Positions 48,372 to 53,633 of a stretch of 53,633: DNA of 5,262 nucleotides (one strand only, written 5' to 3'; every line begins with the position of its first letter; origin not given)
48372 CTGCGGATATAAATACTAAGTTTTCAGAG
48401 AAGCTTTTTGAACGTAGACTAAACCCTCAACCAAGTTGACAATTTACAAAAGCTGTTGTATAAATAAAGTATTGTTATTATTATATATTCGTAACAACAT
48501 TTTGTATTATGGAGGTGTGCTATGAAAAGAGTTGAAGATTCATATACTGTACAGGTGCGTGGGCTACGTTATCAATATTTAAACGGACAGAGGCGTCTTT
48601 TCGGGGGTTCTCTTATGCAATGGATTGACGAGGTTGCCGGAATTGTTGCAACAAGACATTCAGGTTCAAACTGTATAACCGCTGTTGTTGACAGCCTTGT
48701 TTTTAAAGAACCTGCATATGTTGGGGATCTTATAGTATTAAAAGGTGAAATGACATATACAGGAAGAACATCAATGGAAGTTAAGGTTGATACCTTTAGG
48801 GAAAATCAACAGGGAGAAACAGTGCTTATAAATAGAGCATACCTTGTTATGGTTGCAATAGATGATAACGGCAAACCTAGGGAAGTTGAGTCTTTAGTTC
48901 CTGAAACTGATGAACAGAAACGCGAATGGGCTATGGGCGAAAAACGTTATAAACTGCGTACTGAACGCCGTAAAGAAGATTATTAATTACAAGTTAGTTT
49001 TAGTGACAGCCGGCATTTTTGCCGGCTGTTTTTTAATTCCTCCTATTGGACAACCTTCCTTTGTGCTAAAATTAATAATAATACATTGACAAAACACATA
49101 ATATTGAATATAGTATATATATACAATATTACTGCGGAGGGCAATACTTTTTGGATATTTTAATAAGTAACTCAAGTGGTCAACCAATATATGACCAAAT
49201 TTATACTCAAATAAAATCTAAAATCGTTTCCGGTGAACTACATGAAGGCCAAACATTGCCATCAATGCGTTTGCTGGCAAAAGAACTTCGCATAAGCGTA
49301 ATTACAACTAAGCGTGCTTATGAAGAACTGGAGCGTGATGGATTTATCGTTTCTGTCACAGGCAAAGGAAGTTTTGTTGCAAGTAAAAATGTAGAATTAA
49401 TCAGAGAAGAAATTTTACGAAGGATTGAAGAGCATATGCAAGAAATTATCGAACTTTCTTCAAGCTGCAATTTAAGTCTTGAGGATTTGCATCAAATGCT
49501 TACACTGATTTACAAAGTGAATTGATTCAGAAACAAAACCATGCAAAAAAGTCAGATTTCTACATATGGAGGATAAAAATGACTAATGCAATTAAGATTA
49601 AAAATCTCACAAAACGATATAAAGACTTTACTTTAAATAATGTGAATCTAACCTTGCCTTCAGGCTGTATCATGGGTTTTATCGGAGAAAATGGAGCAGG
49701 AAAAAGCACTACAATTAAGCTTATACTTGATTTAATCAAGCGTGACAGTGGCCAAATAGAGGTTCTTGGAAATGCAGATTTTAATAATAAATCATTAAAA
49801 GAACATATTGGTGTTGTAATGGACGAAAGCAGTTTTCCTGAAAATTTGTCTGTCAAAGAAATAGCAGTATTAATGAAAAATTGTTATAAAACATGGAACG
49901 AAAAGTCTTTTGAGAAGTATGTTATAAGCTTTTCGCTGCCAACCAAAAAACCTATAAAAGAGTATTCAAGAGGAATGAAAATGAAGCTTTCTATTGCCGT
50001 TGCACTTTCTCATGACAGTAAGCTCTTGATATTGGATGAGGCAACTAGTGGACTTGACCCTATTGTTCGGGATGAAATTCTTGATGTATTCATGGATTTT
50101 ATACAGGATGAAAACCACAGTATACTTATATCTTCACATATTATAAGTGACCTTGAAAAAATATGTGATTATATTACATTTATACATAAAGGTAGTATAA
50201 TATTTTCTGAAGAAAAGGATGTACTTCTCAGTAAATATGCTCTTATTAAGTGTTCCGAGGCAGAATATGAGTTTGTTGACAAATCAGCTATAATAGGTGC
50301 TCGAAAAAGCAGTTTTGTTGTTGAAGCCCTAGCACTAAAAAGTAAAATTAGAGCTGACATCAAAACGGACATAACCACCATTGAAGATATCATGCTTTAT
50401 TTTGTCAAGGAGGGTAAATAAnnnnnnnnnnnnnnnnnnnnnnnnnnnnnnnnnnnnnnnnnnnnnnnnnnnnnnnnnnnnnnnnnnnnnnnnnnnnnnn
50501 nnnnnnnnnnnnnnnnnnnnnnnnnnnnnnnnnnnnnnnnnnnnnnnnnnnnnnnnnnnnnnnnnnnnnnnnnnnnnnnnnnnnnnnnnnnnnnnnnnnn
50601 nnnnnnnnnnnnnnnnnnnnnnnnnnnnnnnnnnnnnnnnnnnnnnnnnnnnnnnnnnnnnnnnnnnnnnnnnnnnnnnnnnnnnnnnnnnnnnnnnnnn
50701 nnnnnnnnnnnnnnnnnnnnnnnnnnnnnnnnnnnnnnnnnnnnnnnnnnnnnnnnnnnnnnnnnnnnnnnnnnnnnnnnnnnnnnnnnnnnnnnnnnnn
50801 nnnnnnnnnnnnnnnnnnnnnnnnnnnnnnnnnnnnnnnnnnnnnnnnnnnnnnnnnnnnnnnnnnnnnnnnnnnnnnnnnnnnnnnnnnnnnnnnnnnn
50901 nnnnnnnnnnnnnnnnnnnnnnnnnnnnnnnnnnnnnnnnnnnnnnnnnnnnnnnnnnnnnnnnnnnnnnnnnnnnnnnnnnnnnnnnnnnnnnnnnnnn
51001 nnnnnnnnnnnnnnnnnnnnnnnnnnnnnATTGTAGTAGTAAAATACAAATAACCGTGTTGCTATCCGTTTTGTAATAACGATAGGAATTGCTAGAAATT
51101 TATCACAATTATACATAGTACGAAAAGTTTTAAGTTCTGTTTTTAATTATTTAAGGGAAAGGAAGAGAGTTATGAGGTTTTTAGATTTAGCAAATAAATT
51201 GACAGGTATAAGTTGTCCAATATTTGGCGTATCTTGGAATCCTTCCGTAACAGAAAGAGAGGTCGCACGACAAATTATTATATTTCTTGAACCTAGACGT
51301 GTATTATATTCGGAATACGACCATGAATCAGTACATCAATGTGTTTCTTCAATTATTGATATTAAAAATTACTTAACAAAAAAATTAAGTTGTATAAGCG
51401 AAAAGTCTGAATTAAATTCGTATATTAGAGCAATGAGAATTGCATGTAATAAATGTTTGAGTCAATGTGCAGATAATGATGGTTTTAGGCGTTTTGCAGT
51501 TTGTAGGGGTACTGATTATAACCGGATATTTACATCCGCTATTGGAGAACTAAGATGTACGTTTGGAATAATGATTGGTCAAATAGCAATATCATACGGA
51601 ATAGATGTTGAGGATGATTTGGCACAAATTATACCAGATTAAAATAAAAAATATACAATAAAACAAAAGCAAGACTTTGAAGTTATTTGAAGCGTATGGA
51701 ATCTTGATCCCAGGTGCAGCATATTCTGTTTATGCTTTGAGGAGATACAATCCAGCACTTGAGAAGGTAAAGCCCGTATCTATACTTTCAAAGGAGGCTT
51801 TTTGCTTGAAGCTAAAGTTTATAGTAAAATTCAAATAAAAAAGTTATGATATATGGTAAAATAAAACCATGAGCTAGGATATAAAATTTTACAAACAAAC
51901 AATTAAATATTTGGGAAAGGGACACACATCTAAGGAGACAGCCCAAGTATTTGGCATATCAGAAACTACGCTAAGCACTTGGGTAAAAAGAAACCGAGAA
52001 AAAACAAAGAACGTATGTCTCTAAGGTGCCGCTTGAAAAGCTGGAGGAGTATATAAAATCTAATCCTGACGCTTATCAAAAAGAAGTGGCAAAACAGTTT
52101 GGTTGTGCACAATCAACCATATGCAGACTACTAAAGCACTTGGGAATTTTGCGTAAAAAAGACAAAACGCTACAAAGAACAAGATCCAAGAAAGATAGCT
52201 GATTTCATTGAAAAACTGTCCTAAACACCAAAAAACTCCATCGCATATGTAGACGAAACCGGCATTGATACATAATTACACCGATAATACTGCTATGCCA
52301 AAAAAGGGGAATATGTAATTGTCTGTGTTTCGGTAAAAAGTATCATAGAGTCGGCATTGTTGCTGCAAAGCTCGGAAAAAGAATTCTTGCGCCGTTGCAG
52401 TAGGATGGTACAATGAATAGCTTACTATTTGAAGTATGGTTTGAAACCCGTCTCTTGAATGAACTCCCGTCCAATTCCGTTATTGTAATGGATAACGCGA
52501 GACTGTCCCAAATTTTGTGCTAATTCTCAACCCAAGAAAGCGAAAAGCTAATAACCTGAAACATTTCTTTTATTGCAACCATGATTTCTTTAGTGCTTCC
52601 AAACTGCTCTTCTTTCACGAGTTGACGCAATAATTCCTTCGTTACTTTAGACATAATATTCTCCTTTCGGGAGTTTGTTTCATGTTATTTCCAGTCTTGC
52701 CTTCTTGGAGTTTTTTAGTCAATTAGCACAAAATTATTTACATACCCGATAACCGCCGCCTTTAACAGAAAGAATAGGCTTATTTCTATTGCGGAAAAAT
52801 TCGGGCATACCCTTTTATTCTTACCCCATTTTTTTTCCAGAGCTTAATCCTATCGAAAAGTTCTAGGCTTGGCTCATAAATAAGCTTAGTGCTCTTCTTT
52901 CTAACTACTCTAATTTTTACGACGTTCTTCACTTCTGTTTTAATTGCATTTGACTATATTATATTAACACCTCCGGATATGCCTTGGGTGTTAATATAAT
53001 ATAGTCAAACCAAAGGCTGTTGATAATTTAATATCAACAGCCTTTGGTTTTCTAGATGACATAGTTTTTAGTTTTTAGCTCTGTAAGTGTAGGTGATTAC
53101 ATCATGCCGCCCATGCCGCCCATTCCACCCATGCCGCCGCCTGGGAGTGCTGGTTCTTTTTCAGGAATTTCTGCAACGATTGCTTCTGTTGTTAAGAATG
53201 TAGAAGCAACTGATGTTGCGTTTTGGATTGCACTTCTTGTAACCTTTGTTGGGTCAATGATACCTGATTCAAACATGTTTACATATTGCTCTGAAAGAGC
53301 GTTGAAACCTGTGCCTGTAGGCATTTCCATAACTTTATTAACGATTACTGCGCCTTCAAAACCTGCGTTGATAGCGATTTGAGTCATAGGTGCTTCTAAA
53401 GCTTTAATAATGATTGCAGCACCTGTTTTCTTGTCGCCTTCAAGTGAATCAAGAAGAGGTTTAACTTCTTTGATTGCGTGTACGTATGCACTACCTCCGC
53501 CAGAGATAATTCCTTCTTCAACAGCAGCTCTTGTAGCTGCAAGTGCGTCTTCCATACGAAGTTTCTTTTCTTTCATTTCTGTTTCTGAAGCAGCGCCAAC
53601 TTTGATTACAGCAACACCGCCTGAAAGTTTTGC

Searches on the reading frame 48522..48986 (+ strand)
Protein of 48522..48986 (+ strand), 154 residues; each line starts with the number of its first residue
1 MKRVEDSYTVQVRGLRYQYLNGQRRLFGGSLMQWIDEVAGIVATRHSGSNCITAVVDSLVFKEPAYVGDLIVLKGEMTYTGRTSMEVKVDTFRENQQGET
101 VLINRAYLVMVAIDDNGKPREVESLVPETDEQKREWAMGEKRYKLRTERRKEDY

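Call 45: search_protein_families(library=pfam, proteins=[window:48522-48986:+], max_evalue=0.001)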
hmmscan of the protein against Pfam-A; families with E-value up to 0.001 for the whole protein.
window:48522-48986:+ (154 aa): 1 family
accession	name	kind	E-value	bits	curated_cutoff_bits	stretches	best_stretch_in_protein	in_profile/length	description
PF03061.28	4HBT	-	2.3e-17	63.5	20.6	1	26-97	4-76/79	Thioesterase superfamily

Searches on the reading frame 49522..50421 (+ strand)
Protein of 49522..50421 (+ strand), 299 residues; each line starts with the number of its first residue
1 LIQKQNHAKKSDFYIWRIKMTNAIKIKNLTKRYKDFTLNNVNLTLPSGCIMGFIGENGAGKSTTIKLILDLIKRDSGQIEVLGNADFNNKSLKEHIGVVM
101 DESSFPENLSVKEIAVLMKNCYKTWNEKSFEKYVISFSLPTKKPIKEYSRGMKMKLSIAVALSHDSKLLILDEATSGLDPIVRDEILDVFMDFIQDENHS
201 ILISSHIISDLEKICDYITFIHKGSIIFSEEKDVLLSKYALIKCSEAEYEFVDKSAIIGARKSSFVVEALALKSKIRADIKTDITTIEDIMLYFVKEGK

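Call 45: search_protein_families(library=pfam, proteins=[window:49522-50421:+], max_evalue=0.001)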
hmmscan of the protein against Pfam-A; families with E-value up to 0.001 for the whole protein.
window:49522-50421:+ (299 aa): 3 families
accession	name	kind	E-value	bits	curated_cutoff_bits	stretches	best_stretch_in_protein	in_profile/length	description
PF00005.33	ABC_tran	-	4.2e-27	95.8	25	1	38-176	1-137/137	ABC transporter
PF13304.12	AAA_21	-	2.5e-10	41.4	27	1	144-206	234-298/304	AAA domain, putative AbiEii toxin, Type IV TA system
PF13401.12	AAA_22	-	0.00068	20.4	27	0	53-178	10-96/130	AAA domain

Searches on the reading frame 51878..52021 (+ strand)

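Call 93: search_protein_families(library=pfam, proteins=[window:51878-52021:+], max_evalue=0.01)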
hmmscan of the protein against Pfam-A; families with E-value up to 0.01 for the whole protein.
window:51878-52021:+ (48 aa): 12 families
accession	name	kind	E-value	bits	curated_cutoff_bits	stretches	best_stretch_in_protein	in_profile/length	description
PF13518.12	HTH_28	-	8.4e-08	32.6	25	1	9-41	6-38/52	Helix-turn-helix domain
PF13384.12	HTH_23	-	1.5e-05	25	24.6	1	12-40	14-42/50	Homeodomain-like domain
PF01710.22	HTH_Tnp_IS630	-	0.00012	22.5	21.3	1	6-43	9-46/119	Transposase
PF04218.19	CENP-B_N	-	0.00026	21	21.2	1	8-40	15-47/53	CENP-B N-terminal DNA-binding domain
PF08281.18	Sigma70_r4_2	-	0.00031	20.8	25.7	1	14-41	25-52/54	Sigma-70, region 4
PF07022.19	Phage_CI_repr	-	0.00052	20.7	22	1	18-40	15-37/65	Bacteriophage CI repressor helix-turn-helix domain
PF12728.13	HTH_17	-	0.0014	19.3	27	1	17-39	3-25/51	Helix-turn-helix domain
PF00196.25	GerE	-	0.0015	18.5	23.5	1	9-42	11-44/57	Bacterial regulatory proteins, luxR family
PF01527.26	HTH_Tnp_1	-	0.0018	18.9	24.1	1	11-42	19-50/75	Transposase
PF06056.18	Terminase_5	-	0.0026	18.1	20.3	1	14-43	12-41/58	Putative ATPase subunit of terminase (gpP-like)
PF13551.12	HTH_29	-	0.0066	17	28.1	1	12-41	8-38/64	Winged helix-turn helix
PF05225.22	HTH_psq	-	0.0077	16.4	20.4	1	22-44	23-44/45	helix-turn-helix, Psq domain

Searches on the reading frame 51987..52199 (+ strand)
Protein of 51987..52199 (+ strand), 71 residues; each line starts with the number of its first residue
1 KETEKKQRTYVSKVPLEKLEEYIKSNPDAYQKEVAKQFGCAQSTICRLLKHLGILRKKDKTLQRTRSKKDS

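Call 93: search_protein_families(library=pfam, proteins=[window:51987-52199:+], max_evalue=0.01)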
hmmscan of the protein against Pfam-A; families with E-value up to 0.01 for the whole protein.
window:51987-52199:+ (71 aa): 6 families
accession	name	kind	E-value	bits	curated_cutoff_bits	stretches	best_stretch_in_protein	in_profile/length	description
PF01710.22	HTH_Tnp_IS630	-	1.1e-10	42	21.3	1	4-69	50-111/119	Transposase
PF01418.23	HTH_6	-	0.0022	18.4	28.3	1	18-54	20-60/77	Helix-turn-helix domain, rpiR family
PF04218.19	CENP-B_N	-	0.0026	17.8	21.2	1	31-52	25-46/53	CENP-B N-terminal DNA-binding domain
PF09012.17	FeoC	-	0.006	17.1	21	1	16-52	2-38/69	FeoC like transcriptional regulator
PF13384.12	HTH_23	-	0.0061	16.8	24.6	0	31-51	20-40/50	Homeodomain-like domain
PF09048.16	Cro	-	0.0097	16.3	32.7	0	31-50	15-34/59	Cro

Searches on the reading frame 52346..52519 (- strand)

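Call 93: search_protein_families(library=pfam, proteins=[window:52346-52519:-], max_evalue=0.01)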
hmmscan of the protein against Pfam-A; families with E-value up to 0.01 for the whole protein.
window:52346-52519:- (58 aa): 1 family
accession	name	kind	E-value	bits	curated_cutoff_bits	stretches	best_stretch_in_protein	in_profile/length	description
PF11693.13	DUF2990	-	0.00068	20.2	21.1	1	20-56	26-63/63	Protein of unknown function (DUF2990)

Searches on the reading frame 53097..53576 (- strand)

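Call 93: search_protein_families(library=pfam, proteins=[window:53097-53576:-], max_evalue=0.01)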
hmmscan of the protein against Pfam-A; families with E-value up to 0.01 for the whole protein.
window:53097-53576:- (159 aa): 1 family
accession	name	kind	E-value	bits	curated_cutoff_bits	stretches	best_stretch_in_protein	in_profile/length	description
PF00118.29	Cpn60_TCP1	-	2.4e-26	92.9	34.3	1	1-136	348-488/490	TCP-1/cpn60 chaperonin family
